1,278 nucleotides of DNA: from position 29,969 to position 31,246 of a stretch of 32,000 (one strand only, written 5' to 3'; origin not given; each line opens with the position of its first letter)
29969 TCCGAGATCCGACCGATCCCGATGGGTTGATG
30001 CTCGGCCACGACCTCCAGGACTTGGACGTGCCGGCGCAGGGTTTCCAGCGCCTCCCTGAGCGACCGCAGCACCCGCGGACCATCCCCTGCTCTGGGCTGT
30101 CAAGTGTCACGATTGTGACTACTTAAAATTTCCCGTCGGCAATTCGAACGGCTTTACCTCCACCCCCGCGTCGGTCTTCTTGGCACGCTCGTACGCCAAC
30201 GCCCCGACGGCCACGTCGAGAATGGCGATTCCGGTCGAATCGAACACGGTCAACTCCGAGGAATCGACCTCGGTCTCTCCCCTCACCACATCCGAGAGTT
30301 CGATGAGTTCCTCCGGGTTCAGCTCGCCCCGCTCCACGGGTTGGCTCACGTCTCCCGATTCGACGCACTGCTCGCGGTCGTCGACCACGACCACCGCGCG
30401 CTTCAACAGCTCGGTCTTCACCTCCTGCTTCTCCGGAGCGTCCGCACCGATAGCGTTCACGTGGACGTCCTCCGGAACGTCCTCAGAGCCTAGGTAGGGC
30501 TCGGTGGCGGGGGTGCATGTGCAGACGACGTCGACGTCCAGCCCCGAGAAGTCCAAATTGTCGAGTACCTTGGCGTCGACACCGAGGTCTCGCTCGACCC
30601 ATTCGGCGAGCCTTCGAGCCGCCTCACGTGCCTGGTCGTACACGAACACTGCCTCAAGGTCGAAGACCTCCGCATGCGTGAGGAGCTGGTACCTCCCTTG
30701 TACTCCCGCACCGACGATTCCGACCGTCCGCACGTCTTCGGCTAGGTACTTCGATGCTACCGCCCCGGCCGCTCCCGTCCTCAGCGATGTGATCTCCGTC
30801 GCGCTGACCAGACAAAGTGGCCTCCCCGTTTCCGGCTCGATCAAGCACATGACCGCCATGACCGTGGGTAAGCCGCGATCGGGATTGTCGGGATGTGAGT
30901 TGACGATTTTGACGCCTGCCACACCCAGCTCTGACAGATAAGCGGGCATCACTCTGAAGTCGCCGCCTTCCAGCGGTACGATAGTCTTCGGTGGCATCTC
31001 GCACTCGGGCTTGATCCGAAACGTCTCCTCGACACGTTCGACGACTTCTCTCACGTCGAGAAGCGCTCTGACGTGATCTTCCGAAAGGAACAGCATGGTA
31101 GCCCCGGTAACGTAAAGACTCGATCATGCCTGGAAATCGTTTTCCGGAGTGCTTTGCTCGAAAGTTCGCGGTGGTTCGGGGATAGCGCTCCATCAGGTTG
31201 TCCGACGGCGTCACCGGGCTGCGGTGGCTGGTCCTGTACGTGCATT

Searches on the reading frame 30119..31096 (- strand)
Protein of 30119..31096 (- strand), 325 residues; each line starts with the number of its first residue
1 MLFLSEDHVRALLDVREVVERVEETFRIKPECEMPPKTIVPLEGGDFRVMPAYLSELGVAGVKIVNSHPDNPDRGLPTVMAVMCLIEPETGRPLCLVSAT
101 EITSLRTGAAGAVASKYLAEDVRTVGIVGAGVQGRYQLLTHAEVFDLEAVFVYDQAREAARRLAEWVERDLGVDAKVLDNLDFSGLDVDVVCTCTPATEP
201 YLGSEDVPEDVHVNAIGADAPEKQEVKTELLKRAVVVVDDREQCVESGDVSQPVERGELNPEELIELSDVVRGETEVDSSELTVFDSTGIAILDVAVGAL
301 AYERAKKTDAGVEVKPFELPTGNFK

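Call 14: search_protein_families(library=pfam, proteins=[window:30119-31096:-], max_evalue=0.001)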
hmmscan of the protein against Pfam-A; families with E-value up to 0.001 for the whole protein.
window:30119-31096:- (325 aa): 1 family
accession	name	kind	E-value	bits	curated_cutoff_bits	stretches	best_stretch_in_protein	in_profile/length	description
PF02423.21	OCD_Mu_crystall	-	3.5e-78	263.2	24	1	3-308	5-313/314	Ornithine cyclodeaminase/mu-crystallin family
